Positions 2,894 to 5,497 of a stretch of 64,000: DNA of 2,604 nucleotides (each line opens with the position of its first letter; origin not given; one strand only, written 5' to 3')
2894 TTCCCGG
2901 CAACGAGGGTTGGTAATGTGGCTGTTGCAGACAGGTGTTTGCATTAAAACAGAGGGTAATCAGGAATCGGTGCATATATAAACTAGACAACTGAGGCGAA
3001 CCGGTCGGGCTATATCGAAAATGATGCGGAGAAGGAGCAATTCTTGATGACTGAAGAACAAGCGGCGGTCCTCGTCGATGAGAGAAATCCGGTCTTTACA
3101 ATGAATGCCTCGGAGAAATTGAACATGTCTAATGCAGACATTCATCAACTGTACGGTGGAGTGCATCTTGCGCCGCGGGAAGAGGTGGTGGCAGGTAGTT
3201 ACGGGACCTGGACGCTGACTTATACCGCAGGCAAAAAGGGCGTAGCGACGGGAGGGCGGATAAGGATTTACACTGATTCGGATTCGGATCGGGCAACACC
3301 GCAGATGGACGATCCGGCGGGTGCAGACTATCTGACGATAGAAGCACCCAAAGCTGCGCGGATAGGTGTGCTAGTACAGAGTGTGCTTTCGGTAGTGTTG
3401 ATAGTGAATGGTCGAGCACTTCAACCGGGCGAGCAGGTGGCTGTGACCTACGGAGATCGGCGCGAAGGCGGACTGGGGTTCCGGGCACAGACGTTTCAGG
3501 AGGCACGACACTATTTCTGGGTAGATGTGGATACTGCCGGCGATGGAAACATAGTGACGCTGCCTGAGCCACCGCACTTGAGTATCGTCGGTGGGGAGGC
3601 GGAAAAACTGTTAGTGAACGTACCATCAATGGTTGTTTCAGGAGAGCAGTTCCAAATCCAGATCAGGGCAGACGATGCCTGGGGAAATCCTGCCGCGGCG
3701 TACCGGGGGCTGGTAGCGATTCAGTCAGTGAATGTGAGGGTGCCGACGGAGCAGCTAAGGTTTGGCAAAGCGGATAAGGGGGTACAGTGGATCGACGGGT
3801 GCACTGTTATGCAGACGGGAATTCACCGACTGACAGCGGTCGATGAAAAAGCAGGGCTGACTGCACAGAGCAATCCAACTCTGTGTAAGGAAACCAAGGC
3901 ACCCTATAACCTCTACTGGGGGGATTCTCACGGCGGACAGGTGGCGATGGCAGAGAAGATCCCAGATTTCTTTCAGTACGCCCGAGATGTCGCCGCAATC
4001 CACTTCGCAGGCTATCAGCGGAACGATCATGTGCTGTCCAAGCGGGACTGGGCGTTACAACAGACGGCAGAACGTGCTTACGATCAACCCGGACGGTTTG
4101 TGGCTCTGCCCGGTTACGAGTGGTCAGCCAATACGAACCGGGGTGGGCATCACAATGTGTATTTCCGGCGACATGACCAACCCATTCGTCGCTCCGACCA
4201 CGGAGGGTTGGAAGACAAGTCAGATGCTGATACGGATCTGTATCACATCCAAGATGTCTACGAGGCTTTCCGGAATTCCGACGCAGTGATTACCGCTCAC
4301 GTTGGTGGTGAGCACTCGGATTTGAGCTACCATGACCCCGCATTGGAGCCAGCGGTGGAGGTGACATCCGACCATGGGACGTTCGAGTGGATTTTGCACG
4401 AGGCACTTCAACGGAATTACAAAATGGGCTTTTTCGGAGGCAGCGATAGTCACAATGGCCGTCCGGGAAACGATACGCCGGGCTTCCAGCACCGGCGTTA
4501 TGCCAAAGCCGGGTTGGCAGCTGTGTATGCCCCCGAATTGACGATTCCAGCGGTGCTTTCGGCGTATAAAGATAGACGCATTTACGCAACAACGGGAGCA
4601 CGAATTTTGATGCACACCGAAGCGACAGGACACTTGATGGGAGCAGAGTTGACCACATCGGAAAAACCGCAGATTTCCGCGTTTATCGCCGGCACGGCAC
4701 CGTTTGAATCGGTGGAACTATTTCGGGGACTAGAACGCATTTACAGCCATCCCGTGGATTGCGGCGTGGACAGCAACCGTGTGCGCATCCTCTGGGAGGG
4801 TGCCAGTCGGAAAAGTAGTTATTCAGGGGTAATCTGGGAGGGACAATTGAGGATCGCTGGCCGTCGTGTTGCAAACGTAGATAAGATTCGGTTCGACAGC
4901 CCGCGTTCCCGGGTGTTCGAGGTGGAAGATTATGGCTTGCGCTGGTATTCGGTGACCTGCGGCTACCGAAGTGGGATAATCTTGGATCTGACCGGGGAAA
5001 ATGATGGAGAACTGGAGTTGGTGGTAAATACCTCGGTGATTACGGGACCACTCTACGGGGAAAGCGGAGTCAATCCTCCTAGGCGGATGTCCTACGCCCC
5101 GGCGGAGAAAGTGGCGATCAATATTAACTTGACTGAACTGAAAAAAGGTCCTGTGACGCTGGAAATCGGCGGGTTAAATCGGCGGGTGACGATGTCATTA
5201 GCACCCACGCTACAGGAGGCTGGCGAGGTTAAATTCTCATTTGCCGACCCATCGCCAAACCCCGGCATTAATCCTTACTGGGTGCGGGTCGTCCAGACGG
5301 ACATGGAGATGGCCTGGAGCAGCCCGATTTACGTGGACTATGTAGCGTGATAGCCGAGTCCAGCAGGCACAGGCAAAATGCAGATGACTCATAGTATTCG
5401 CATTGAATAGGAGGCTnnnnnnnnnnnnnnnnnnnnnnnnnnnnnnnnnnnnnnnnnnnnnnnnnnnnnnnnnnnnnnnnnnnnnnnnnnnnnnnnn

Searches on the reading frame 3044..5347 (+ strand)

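Call 37: search_protein_families(library=pfam, proteins=[window:3044-5347:+], max_evalue=0.00001)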
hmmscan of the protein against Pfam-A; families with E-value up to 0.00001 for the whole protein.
window:3044-5347:+ (768 aa): 1 family
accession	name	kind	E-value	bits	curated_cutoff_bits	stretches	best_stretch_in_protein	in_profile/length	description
PF12228.14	DUF3604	-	8.5e-16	57.9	20.4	1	320-420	121-221/591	Protein of unknown function (DUF3604)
